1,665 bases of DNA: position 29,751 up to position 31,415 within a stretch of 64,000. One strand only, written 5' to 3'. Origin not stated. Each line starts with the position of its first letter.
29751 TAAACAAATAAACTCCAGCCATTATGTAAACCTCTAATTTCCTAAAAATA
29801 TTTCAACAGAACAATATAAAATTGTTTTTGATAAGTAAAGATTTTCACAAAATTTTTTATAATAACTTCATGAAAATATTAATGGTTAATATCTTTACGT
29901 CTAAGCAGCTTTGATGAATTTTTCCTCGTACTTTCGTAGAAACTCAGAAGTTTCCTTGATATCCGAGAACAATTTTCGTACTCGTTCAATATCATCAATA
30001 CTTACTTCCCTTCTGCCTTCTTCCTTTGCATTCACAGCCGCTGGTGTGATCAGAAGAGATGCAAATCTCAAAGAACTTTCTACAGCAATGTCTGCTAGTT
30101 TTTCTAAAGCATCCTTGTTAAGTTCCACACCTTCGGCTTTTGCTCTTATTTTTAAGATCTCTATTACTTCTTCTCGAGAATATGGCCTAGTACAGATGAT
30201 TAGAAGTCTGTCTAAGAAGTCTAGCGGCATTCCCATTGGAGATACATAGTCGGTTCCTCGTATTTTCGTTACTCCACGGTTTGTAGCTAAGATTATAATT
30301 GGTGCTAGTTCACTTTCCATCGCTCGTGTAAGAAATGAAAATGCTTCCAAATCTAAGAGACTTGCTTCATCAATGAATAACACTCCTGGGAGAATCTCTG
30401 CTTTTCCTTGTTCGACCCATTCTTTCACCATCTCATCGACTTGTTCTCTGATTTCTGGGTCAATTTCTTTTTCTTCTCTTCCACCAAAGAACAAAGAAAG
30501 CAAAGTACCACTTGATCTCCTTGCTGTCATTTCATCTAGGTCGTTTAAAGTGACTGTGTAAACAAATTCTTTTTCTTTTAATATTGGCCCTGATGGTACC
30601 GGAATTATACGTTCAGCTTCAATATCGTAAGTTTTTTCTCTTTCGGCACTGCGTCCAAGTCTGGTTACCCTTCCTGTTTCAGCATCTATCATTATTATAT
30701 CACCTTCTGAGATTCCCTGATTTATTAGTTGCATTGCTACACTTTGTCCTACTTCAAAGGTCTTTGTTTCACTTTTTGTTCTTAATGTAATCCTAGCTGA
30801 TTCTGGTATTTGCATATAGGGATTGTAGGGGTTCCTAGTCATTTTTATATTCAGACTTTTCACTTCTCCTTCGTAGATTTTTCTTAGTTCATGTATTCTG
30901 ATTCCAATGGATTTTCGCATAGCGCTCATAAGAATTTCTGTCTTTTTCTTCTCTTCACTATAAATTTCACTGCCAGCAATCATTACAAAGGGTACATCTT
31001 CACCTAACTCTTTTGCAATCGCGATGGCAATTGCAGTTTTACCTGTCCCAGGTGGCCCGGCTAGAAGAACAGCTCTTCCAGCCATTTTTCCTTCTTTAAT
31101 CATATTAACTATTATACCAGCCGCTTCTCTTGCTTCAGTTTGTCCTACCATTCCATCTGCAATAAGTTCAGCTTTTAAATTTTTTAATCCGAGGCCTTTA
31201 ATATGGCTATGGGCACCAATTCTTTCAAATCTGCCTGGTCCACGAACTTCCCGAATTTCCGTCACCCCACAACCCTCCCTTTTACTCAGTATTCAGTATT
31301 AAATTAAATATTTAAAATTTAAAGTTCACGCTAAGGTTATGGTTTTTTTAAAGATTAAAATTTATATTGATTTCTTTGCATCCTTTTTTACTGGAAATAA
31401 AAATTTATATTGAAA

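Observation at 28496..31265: Eukaryote-like signature cluster: Rab/Ras-like GTPase + DUF72 operon next to RuvB-like (TIP49) ATPase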

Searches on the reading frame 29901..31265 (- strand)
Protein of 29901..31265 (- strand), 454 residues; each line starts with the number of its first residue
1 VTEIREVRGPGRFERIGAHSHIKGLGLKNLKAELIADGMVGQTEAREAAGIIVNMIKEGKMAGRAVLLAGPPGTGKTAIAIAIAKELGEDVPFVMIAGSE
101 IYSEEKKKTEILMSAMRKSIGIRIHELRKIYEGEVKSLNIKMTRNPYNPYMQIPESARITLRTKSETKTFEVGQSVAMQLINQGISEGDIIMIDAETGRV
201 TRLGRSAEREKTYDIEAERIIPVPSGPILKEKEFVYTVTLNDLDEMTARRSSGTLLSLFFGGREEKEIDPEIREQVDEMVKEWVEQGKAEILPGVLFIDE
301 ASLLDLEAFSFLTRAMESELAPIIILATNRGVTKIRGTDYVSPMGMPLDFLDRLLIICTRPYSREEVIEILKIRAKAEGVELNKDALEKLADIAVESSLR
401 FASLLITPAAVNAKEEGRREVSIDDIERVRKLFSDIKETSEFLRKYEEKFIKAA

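Call 3: search_protein_families(library=pfam, proteins=[window:29901-31265:-], max_evalue=0.01)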
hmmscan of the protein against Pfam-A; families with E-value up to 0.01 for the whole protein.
window:29901-31265:- (454 aa): 22 families
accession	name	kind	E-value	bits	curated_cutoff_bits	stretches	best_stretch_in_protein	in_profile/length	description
PF06068.19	TIP49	-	2.8e-147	490.9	23.8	1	15-365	1-347/347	TIP49 P-loop domain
PF17856.7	TIP49_C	-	6.3e-22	77.9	24.5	1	370-435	1-66/66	TIP49 AAA-lid domain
PF00004.35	AAA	-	8.3e-13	49.4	21.2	1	66-118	1-55/131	ATPase family associated with various cellular activities (AAA)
PF05496.18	RuvB_N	-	5.4e-09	36.4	27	1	38-92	8-62/159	Holliday junction DNA helicase RuvB P-loop domain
PF13401.12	AAA_22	-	3.4e-07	31.1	27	0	238-329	39-124/130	AAA domain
PF13191.12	AAA_16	-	4.9e-06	27.6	32.6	1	60-94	23-56/167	AAA ATPase domain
PF03796.21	DnaB_C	-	2.8e-05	24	27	1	58-194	14-136/255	DnaB-like helicase C terminal domain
PF13245.12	AAA_19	-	0.00026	21.6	25.1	1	61-323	9-120/134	AAA domain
PF01078.27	Mg_chelatase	-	0.00068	19.5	20.3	0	62-107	21-66/207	Magnesium chelatase, subunit ChlI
PF13521.12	AAA_28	-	0.00069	20.3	27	1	66-127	2-61/164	AAA domain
PF12775.13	AAA_7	-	0.00077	19.5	25.8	1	62-119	32-89/181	P-loop containing dynein motor region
PF07728.20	AAA_5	-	0.00078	19.9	22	1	66-106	2-41/139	AAA domain (dynein-related subfamily)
PF13173.12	AAA_14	-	0.00093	19.6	27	0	64-118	3-56/129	AAA domain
PF06745.19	ATPase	-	0.0012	18.7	26.6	1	55-102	11-60/231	KaiC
PF00910.28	RNA_helicase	-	0.0023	18.8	21.5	1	66-156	1-89/105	RNA helicase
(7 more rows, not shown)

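Call 4: search_protein_families(library=ncbifam, proteins=[window:29901-31265:-], max_evalue=0.01)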
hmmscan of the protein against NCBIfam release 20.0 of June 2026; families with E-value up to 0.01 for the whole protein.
window:29901-31265:- (454 aa): 45 families (the best 25 are shown)
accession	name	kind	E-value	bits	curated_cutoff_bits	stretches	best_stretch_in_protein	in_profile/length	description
NF003229.0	PRK04195.1-5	equivalog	1.3e-12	47.2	280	1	39-120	19-99/413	replication factor C large subunit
NF001679.0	PRK00440.1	equivalog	1.2e-10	40.9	303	2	265-403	80-202/322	replication factor C small subunit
NF000868.0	PRK00080.1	equivalog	5.2e-09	35.5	282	1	37-91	25-79/330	Holliday junction branch migration DNA helicase RuvB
TIGR02928.1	TIGR02928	subfamily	8.9e-09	34.7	181.3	2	360-433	198-275/366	orc1/cdc6 family replication initiation protein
TIGR00635.1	ruvB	equivalog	9.1e-09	34.8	299.05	1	39-101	6-66/305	Holliday junction branch migration DNA helicase RuvB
NF011523.0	PRK14962.1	equivalog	1.8e-08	33.6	576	2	293-401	118-214/474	DNA polymerase III subunits gamma and tau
NF011514.0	PRK14953.1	equivalog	4.4e-08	32.5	536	1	295-445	122-255/488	DNA polymerase III subunits gamma and tau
NF003234.0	PRK04195.2-4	equivalog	1.9e-07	30.3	529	1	62-91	37-66/497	replication factor C large subunit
TIGR01241.2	FtsH_fam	equivalog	2e-07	30.2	600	1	64-100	196-230/598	ATP-dependent zinc metalloprotease FtsH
NF003069.1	PRK03992.1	subfamily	2.9e-07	30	500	1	64-101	166-201/379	proteasome-activating nucleotidase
TIGR01242.2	TIGR01242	subfamily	4.5e-07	29.2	500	1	64-101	149-184/362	proteasome-activating nucleotidase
NF047748.1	PrtsmActNtasePan1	equivalog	5.7e-07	28.9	750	1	62-102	181-219/405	proteasome-activating nucleotidase Pan1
NF009067.0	PRK12402.1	equivalog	1.2e-06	27.7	317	1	37-108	15-84/340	replication factor C small subunit 2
TIGR02397.1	dnaX_nterm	equivalog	1.3e-06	28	250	1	39-87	16-60/355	DNA polymerase III subunit gamma/tau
NF047747.1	PrtsmActNtasePan2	equivalog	3.7e-06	26.4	700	1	64-101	186-221/397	proteasome-activating nucleotidase Pan2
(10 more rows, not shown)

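Call 26: find_homologous_proteins(query=window:29901-31265:-)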
Query window:29901-31265:- (454 aa): 7280 proteins with E <= 0.001 among 8000 candidates; the best 120 are listed.
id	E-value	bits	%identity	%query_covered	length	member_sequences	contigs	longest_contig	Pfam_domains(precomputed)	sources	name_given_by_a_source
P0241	3.0e-284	960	100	100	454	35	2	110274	PF17856.8,PF06068.20,PF00004.36,PF13401.13,PF05496.19,PF13191.13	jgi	-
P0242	3.3e-224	763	78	100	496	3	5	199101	PF17856.8,PF06068.20,PF00004.36,PF13401.13,PF05496.19,PF13191.13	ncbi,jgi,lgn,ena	-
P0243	5.2e-202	689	70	99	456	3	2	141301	PF17856.8,PF03796.22,PF06068.20,PF00004.36,PF05496.19,PF13191.13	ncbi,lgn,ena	-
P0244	1.0e-201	689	70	99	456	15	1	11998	PF17856.8,PF03796.22,PF06068.20,PF00004.36,PF13401.13,PF05496.19,PF13191.13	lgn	-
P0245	3.5e-190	651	67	99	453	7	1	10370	PF17856.8,PF03796.22,PF06068.20,PF13245.13,PF00004.36,PF13401.13,PF05496.19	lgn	-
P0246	1.1e-188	646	67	99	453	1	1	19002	PF17856.8,PF03796.22,PF06068.20,PF13245.13,PF00004.36,PF13401.13,PF05496.19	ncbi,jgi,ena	-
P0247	5.4e-188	643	68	97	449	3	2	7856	PF17856.8,PF06068.20,PF00004.36,PF13401.13,PF05496.19,PF13191.13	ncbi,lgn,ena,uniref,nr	ncbi:MAG: TATA box-binding protein [Candidatus Methanomethylicota archaeon]|uniref:DNA helicase n=1 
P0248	1.0e-187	642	66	97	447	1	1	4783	PF17856.8,PF06068.20,PF00004.36,PF13401.13,PF05496.19,PF13191.13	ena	-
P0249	1.7e-187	642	67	99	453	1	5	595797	PF17856.8,PF03796.22,PF06068.20,PF00004.36,PF13401.13,PF05496.19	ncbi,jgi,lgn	-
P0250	1.7e-187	642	67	99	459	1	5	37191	PF17856.8,PF03796.22,PF06068.20,PF00004.36,PF13401.13,PF05496.19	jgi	jgi:TBP-interacting protein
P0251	2.6e-187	641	67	97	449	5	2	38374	PF17856.8,PF06068.20,PF00004.36,PF13401.13,PF05496.19,PF13191.13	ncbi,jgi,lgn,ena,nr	ncbi:MAG: TATA box-binding protein [Candidatus Methanomethylicota archaeon]|nr:MAG: TATA box-binding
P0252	4.4e-187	640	68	99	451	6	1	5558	PF17856.8,PF06068.20,PF00004.36,PF13401.13,PF05496.19,PF13191.13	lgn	-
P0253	8.3e-187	639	66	97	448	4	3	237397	PF17856.8,PF06068.20,PF00004.36,PF13401.13,PF05496.19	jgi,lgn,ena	-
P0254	1.1e-186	639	66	99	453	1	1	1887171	PF17856.8,PF03796.22,PF06068.20,PF00004.36,PF13401.13,PF05496.19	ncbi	ncbi:RuvB-like domain-containing protein [Candidatus Bipolaricaulota sp. J31]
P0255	1.2e-186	639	68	99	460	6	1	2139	PF17856.8,PF06068.20,PF13245.13,PF00004.36,PF13401.13,PF05496.19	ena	-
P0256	1.3e-186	639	66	99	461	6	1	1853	PF17856.8,PF06068.20,PF00004.36,PF05496.19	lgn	-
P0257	1.4e-186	639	66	99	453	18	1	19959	PF17856.8,PF03796.22,PF06068.20,PF00004.36,PF13401.13,PF05496.19,PF13191.13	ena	-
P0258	1.5e-186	639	65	99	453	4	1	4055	PF17856.8,PF03796.22,PF06068.20,PF00004.36,PF13401.13,PF05496.19,PF13191.13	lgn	-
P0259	1.6e-186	638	65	97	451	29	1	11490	PF17856.8,PF06068.20,PF00004.36,PF13401.13,PF05496.19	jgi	jgi:TBP-interacting protein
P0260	2.3e-186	638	66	99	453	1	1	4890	PF17856.8,PF03796.22,PF06068.20,PF00004.36,PF13401.13,PF05496.19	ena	-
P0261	2.4e-185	635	66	99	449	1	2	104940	PF17856.8,PF06068.20,PF00004.36,PF13401.13,PF05496.19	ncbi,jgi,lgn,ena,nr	ncbi:MAG: TATA box-binding protein [Candidatus Methanomethylicota archaeon]|nr:MAG: TATA box-binding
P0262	2.8e-185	634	47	100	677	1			PF17856.8,PF03796.22,PF06068.20,PF13245.13,PF00004.36,PF13401.13,PF05496.19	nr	nr:ruvb-like 2 [Quercus suber]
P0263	7.7e-185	633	65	97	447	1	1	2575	PF17856.8,PF22703.3,PF03796.22,PF06068.20,PF00004.36,PF13401.13,PF05496.19,PF13191.13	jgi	jgi:TBP-interacting protein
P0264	1.3e-184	632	65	97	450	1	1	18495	PF17856.8,PF06068.20,PF00004.36,PF13401.13,PF05496.19,PF13191.13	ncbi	-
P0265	3.4e-184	631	66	99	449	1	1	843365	PF17856.8,PF06068.20,PF00004.36,PF13401.13,PF05496.19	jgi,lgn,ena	-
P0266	5.5e-184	630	64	100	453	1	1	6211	PF17856.8,PF06068.20,PF00004.36,PF13401.13,PF05496.19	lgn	-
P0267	8.1e-184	630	68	97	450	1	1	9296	PF17856.8,PF06068.20,PF00004.36,PF13401.13,PF05496.19,PF13191.13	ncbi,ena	-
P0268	8.4e-184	630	68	97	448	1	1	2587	PF17856.8,PF06068.20,PF00004.36,PF13401.13,PF05496.19,PF13191.13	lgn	-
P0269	8.9e-184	629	64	97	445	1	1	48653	PF17856.8,PF03796.22,PF06068.20,PF00004.36,PF13401.13,PF05496.19,PF13191.13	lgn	-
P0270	1.8e-183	628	65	99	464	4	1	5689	PF17856.8,PF06068.20,PF13245.13,PF00004.36,PF13401.13,PF05496.19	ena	-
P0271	2.9e-183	628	68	97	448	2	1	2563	PF17856.8,PF06068.20,PF00004.36,PF13401.13,PF05496.19,PF13191.13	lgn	-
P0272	4.0e-183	627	66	97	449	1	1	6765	PF17856.8,PF03796.22,PF06068.20,PF13245.13,PF00004.36,PF13401.13,PF05496.19,PF13191.13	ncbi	-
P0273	1.9e-182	625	65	99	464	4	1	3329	PF17856.8,PF06068.20,PF13245.13,PF00004.36,PF13401.13,PF05496.19,PF13191.13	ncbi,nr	ncbi:MAG: TATA box-binding protein [Candidatus Asgardarchaeum californiense]|nr:MAG: TATA box-bindin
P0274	5.1e-182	624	64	97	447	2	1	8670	PF17856.8,PF06068.20,PF00004.36,PF13401.13,PF05496.19,PF13191.13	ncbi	ncbi:MAG: RuvB-like helicase [Candidatus Methanomethylicia archaeon]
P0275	1.2e-181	622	65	97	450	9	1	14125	PF17856.8,PF03796.22,PF06068.20,PF00004.36,PF13401.13,PF05496.19,PF13191.13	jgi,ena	-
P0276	1.3e-181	622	66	97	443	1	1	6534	PF17856.8,PF22703.3,PF06068.20,PF00004.36,PF13401.13,PF05496.19,PF13191.13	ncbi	-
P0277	1.6e-181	622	64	99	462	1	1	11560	PF17856.8,PF06068.20,PF00004.36,PF13401.13,PF05496.19,PF13191.13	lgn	-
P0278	1.8e-181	622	66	98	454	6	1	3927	PF17856.8,PF22703.3,PF06068.20,PF00004.36,PF13401.13,PF05496.19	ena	-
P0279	1.9e-181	622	65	97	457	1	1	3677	PF17856.8,PF03796.22,PF06068.20,PF00004.36,PF13401.13,PF05496.19,PF07728.21,PF13191.13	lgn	-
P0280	4.0e-181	621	65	100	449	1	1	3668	PF17856.8,PF03796.22,PF06068.20,PF00004.36,PF13401.13,PF05496.19,PF13191.13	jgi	-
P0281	6.5e-181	620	66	100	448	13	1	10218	PF17856.8,PF03796.22,PF06068.20,PF00004.36,PF13401.13,PF05496.19,PF13191.13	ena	-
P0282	3.6e-180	618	64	100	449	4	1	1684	PF17856.8,PF03796.22,PF06068.20,PF00004.36,PF13401.13,PF05496.19,PF13191.13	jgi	-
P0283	6.1e-180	617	64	97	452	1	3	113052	PF17856.8,PF06068.20,PF00004.36,PF13401.13,PF05496.19,PF07728.21,PF13191.13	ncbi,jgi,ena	-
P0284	2.0e-179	615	63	98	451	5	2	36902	PF17856.8,PF03796.22,PF06068.20,PF00004.36,PF13401.13,PF05496.19,PF07728.21,PF13191.13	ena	-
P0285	4.3e-179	614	62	98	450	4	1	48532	PF17856.8,PF03796.22,PF06068.20,PF00004.36,PF13401.13,PF05496.19,PF13191.13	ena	-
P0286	8.7e-179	613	63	99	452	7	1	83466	PF17856.8,PF06068.20,PF00004.36,PF13401.13,PF05496.19,PF13191.13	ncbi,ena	-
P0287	9.4e-179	613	62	97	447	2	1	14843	PF17856.8,PF03796.22,PF06068.20,PF00004.36,PF13401.13,PF05496.19,PF13191.13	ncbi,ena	-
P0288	9.9e-179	613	64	97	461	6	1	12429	PF17856.8,PF06068.20,PF13245.13,PF00004.36,PF13401.13,PF05496.19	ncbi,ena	-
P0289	1.2e-178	612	66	98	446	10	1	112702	PF17856.8,PF06068.20,PF00004.36,PF13401.13,PF05496.19,PF13191.13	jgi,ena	-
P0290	1.8e-178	612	63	97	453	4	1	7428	PF17856.8,PF06068.20,PF00004.36,PF13401.13,PF05496.19,PF13191.13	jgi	-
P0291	1.8e-178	612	64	97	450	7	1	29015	PF17856.8,PF22703.3,PF06068.20,PF13245.13,PF00004.36,PF13401.13,PF05496.19,PF13191.13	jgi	jgi:TBP-interacting protein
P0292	3.1e-178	611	63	97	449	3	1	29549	PF17856.8,PF03796.22,PF06068.20,PF00004.36,PF13401.13,PF05496.19,PF13191.13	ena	-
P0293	5.0e-178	610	63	100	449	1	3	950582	PF17856.8,PF22703.3,PF03796.22,PF06068.20,PF00004.36,PF13401.13,PF05496.19,PF13191.13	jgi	jgi:TBP-interacting protein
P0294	5.6e-178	610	64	100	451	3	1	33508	PF17856.8,PF06068.20,PF00004.36,PF13401.13,PF05496.19,PF13191.13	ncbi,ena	-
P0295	5.8e-178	610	63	100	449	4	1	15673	PF17856.8,PF03796.22,PF06068.20,PF00004.36,PF13401.13,PF05496.19,PF13191.13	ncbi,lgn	ncbi:MAG: RuvB-like helicase [Candidatus Nezhaarchaeales archaeon]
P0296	9.1e-178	610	63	100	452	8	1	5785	PF17856.8,PF06068.20,PF00004.36,PF13401.13,PF05496.19,PF07728.21,PF13191.13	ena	-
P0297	1.8e-177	609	64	100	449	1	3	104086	PF17856.8,PF03796.22,PF06068.20,PF00004.36,PF13401.13,PF05496.19,PF13191.13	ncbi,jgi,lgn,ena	-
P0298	2.4e-177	608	65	97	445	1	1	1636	PF17856.8,PF06068.20,PF00004.36,PF13401.13,PF05496.19,PF13191.13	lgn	-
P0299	2.4e-177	608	63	98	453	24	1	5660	PF17856.8,PF03796.22,PF06068.20,PF00004.36,PF13401.13,PF05496.19,PF13191.13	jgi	-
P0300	2.6e-177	608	70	91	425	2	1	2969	PF17856.8,PF06068.20,PF00004.36,PF13401.13,PF05496.19,PF13191.13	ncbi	ncbi:MAG: RuvB-like domain-containing protein, partial [Candidatus Asgardarchaeia archaeon]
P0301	5.8e-177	607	63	99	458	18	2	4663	PF17856.8,PF06068.20,PF00004.36,PF13401.13,PF05496.19,PF13191.13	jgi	-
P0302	5.9e-177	607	63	100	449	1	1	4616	PF17856.8,PF22703.3,PF03796.22,PF06068.20,PF00004.36,PF13401.13,PF05496.19,PF13191.13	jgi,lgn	jgi:TBP-interacting protein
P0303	7.6e-177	607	63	99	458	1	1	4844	PF17856.8,PF06068.20,PF00004.36,PF13401.13,PF05496.19,PF13191.13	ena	-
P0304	2.2e-176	605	66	98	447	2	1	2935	PF17856.8,PF03796.22,PF06068.20,PF00004.36,PF13401.13,PF05496.19,PF13191.13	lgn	-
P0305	3.2e-176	605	63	99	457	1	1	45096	PF17856.8,PF06068.20,PF00004.36,PF13401.13,PF13238.13,PF05496.19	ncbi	ncbi:MAG: RuvB-like domain-containing protein [Candidatus Bathyarchaeia archaeon]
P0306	3.2e-176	605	64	97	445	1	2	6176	PF17856.8,PF22703.3,PF06068.20,PF00004.36,PF13401.13,PF05496.19,PF13191.13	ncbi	ncbi:MAG: RuvB-like domain-containing protein [Candidatus Bathyarchaeia archaeon]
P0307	4.5e-176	604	61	100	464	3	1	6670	PF17856.8,PF06068.20,PF00004.36,PF13401.13,PF05496.19,PF13191.13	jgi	-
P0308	4.6e-176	604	62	100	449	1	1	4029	PF17856.8,PF22703.3,PF03796.22,PF06068.20,PF00004.36,PF13401.13,PF05496.19,PF13191.13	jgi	jgi:TBP-interacting protein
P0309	6.0e-176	604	63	100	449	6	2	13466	PF17856.8,PF22703.3,PF03796.22,PF06068.20,PF00004.36,PF13401.13,PF05496.19,PF13191.13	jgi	-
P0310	6.9e-176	603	62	100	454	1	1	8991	PF17856.8,PF06068.20,PF00004.36,PF13401.13,PF05496.19,PF13191.13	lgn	-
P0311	7.5e-176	603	64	97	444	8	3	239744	PF17856.8,PF06068.20,PF00004.36,PF13401.13,PF05496.19,PF13191.13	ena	-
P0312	8.5e-176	603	61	97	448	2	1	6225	PF17856.8,PF06068.20,PF12775.14,PF00004.36,PF13401.13,PF05496.19,PF07728.21,PF13191.13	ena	-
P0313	1.1e-175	603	62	99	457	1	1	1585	PF17856.8,PF06068.20,PF00004.36,PF13401.13,PF05496.19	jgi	-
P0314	1.1e-175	603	64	97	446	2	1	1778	PF17856.8,PF03796.22,PF06068.20,PF00004.36,PF13401.13,PF05496.19,PF13191.13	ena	-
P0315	1.3e-175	603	63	97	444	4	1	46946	PF17856.8,PF03796.22,PF06068.20,PF00004.36,PF13401.13,PF05496.19,PF13191.13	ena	-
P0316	1.6e-175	602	63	97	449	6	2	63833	PF17856.8,PF03796.22,PF06068.20,PF00004.36,PF13401.13,PF05496.19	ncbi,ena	-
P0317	1.8e-175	602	62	99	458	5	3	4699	PF17856.8,PF06068.20,PF00004.36,PF13401.13,PF05496.19,PF13191.13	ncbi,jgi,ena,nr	ncbi:MAG: TATA box-binding protein [Thaumarchaeota archaeon]|nr:MAG: TATA box-binding protein [Nitro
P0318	2.0e-175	602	62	99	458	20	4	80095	PF17856.8,PF06068.20,PF00004.36,PF13401.13,PF13238.13,PF05496.19,PF13191.13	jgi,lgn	jgi:TBP-interacting protein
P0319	2.0e-175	602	63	97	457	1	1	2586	PF17856.8,PF06068.20,PF00004.36,PF13401.13,PF05496.19,PF13191.13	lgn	-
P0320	2.1e-175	602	62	100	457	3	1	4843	PF17856.8,PF06068.20,PF00004.36,PF13401.13,PF05496.19,PF13191.13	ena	-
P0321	3.0e-175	601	63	99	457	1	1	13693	PF17856.8,PF06068.20,PF00004.36,PF13401.13,PF05496.19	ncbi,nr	ncbi:TATA box-binding protein [Candidatus Bathyarchaeota archaeon]|nr:MAG: TATA box-binding protein 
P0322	3.5e-175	601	63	99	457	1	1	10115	PF17856.8,PF06068.20,PF00004.36,PF13401.13,PF13238.13,PF05496.19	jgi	jgi:TBP-interacting protein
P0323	3.5e-175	601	61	99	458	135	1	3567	PF17856.8,PF22703.3,PF06068.20,PF00004.36,PF13401.13,PF13238.13,PF05496.19,PF13191.13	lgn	-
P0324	3.6e-175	601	62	99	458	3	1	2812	PF17856.8,PF03796.22,PF06068.20,PF00004.36,PF13401.13,PF13238.13,PF05496.19,PF13191.13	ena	-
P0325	4.1e-175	601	63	97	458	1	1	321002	PF17856.8,PF06068.20,PF00004.36,PF13401.13,PF13238.13,PF05496.19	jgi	-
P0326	4.4e-175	601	62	100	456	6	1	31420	PF17856.8,PF06068.20,PF00004.36,PF13401.13,PF05496.19,PF13191.13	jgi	-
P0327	4.5e-175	601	63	99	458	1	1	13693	PF17856.8,PF06068.20,PF00004.36,PF13401.13,PF05496.19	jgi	-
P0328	4.5e-175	601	62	99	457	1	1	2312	PF17856.8,PF06068.20,PF00004.36,PF13401.13,PF05496.19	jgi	-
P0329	5.7e-175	600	62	99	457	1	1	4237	PF17856.8,PF06068.20,PF00004.36,PF13401.13,PF05496.19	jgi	jgi:TBP-interacting protein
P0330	6.2e-175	600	63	99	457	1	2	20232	PF17856.8,PF06068.20,PF00004.36,PF13401.13,PF05496.19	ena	-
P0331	7.9e-175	600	61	99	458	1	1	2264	PF17856.8,PF06068.20,PF00004.36,PF13401.13,PF13238.13,PF05496.19,PF13191.13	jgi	jgi:TBP-interacting protein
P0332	8.3e-175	600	61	99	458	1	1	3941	PF17856.8,PF06068.20,PF00004.36,PF13401.13,PF13238.13,PF05496.19,PF13191.13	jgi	-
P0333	9.2e-175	600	62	99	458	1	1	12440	PF17856.8,PF06068.20,PF00004.36,PF13401.13,PF05496.19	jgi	-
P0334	9.3e-175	600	62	99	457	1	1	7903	PF17856.8,PF06068.20,PF00004.36,PF13401.13,PF05496.19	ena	-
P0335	9.7e-175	600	62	99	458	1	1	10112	PF17856.8,PF06068.20,PF00004.36,PF13401.13,PF13238.13,PF05496.19,PF13191.13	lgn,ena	-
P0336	9.7e-175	600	61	100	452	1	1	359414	PF17856.8,PF06068.20,PF00004.36,PF13401.13,PF05496.19,PF13191.13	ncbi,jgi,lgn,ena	-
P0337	1.0e-174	600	65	98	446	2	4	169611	PF17856.8,PF06068.20,PF00004.36,PF13401.13,PF05496.19,PF13191.13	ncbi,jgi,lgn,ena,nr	ncbi:MAG: TATA box-binding protein [Thermoprotei archaeon]|nr:MAG: TATA box-binding protein [Thermop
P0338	1.0e-174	600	62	99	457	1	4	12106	PF17856.8,PF06068.20,PF00004.36,PF13401.13,PF05496.19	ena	-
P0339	1.1e-174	600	63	97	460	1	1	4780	PF17856.8,PF03796.22,PF06068.20,PF00004.36,PF13401.13,PF05496.19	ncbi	-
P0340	1.1e-174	599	62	99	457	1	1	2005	PF17856.8,PF06068.20,PF00004.36,PF13401.13,PF05496.19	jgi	-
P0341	1.3e-174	599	62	100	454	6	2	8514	PF17856.8,PF06068.20,PF00004.36,PF13401.13,PF05496.19,PF13191.13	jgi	-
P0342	1.4e-174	599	63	99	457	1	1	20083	PF17856.8,PF06068.20,PF00004.36,PF13401.13,PF05496.19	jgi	jgi:TBP-interacting protein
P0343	1.5e-174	599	62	99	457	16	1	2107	PF17856.8,PF06068.20,PF00004.36,PF13401.13,PF05496.19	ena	-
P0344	1.6e-174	599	61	97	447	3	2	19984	PF17856.8,PF06068.20,PF00004.36,PF13401.13,PF05496.19,PF13191.13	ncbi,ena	-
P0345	1.6e-174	599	62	99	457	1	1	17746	PF17856.8,PF06068.20,PF00004.36,PF13401.13,PF05496.19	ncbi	-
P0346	1.6e-174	599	62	99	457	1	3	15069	PF17856.8,PF06068.20,PF00004.36,PF13401.13,PF05496.19,PF13191.13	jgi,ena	jgi:TBP-interacting protein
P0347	1.9e-174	599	61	100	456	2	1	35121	PF17856.8,PF06068.20,PF00004.36,PF13401.13,PF05496.19,PF13191.13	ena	-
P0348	1.9e-174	599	62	99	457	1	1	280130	PF17856.8,PF06068.20,PF00004.36,PF13401.13,PF05496.19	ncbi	ncbi:MAG: RuvB-like domain-containing protein [Candidatus Bathyarchaeia archaeon]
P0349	2.0e-174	599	62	100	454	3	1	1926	PF17856.8,PF06068.20,PF00004.36,PF13401.13,PF05496.19,PF13191.13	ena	-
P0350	2.1e-174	599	63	99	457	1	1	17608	PF17856.8,PF06068.20,PF00004.36,PF13401.13,PF05496.19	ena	-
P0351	2.3e-174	598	61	100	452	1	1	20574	PF17856.8,PF06068.20,PF00004.36,PF13401.13,PF05496.19,PF13191.13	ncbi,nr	ncbi:MAG: RuvB-like domain-containing protein [Candidatus Korarchaeota archaeon]|nr:RuvB-like domain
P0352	2.4e-174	598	62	99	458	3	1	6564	PF17856.8,PF06068.20,PF00004.36,PF13401.13,PF13238.13,PF05496.19,PF13191.13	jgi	jgi:TBP-interacting protein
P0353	2.4e-174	598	61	99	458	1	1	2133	PF17856.8,PF06068.20,PF00004.36,PF13401.13,PF13238.13,PF05496.19,PF13191.13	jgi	-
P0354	2.6e-174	598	61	99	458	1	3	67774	PF17856.8,PF06068.20,PF00004.36,PF13401.13,PF13238.13,PF05496.19,PF13191.13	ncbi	ncbi:MAG: RuvB-like domain-containing protein [Candidatus Bathyarchaeia archaeon]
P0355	2.6e-174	598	62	99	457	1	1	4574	PF17856.8,PF06068.20,PF00004.36,PF13401.13,PF05496.19,PF13191.13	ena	-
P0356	2.7e-174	598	63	99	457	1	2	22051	PF17856.8,PF06068.20,PF00004.36,PF13401.13,PF05496.19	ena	-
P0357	2.9e-174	598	61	99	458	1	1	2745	PF17856.8,PF06068.20,PF00004.36,PF13401.13,PF13238.13,PF05496.19,PF13191.13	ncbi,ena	-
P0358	3.3e-174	598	62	99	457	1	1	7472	PF17856.8,PF06068.20,PF00004.36,PF13401.13,PF05496.19,PF13191.13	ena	-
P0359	3.5e-174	598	61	99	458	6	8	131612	PF17856.8,PF06068.20,PF00004.36,PF13401.13,PF13238.13,PF05496.19,PF13191.13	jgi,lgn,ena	jgi:TBP-interacting protein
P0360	3.9e-174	598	62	99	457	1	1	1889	PF17856.8,PF06068.20,PF00004.36,PF13401.13,PF05496.19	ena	-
